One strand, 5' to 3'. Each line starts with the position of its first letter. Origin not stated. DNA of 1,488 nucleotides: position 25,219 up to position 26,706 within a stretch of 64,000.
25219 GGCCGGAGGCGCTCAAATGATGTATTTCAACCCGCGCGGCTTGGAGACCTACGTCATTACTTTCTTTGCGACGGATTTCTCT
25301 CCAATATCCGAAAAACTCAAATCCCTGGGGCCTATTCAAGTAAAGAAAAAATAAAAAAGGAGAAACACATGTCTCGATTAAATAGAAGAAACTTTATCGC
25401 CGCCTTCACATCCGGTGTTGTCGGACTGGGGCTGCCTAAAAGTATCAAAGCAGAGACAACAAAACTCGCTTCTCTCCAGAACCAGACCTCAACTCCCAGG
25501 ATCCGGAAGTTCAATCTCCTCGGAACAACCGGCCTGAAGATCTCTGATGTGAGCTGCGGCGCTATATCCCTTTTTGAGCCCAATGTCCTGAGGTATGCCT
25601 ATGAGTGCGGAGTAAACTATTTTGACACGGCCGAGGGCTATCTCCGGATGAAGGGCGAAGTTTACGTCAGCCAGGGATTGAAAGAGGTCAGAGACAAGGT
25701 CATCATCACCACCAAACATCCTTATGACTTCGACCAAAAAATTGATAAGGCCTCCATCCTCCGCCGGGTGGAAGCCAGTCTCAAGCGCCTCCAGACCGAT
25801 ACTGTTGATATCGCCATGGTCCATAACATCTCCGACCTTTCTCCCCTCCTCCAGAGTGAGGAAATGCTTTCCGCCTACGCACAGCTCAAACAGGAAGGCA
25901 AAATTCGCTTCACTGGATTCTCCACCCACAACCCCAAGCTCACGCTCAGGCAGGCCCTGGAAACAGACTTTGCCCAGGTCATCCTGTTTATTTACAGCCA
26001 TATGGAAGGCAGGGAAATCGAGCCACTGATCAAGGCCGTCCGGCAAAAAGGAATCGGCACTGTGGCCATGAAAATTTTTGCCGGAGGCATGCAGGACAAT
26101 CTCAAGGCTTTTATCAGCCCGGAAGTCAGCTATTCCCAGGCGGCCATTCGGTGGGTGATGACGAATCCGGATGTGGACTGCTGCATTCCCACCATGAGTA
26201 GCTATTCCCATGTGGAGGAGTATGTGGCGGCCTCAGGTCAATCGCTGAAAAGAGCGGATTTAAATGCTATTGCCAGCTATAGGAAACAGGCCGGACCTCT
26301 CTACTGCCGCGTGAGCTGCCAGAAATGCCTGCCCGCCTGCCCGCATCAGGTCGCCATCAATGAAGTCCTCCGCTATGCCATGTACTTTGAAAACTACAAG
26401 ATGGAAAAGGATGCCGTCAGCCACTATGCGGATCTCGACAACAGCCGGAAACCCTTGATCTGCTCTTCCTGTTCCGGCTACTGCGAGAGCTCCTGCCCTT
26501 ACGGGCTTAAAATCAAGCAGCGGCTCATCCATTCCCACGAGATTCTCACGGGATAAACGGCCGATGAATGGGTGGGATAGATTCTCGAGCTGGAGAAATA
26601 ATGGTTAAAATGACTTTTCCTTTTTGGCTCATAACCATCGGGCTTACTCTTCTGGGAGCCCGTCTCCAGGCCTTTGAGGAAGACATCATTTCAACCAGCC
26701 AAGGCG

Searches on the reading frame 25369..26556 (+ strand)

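Call 17: search_protein_families(library=pfam, proteins=[window:25369-26556:+], max_evalue=0.0001)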
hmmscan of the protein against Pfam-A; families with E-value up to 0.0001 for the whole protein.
window:25369-26556:+ (395 aa): 2 families
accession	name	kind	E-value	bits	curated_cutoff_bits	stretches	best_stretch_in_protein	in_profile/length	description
PF00248.27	Aldo_ket_red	-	6.8e-35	121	24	1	73-243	24-198/291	Aldo/keto reductase family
PF13187.11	Fer4_9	-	6.2e-05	23.4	27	0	315-379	3-50/52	4Fe-4S dicluster domain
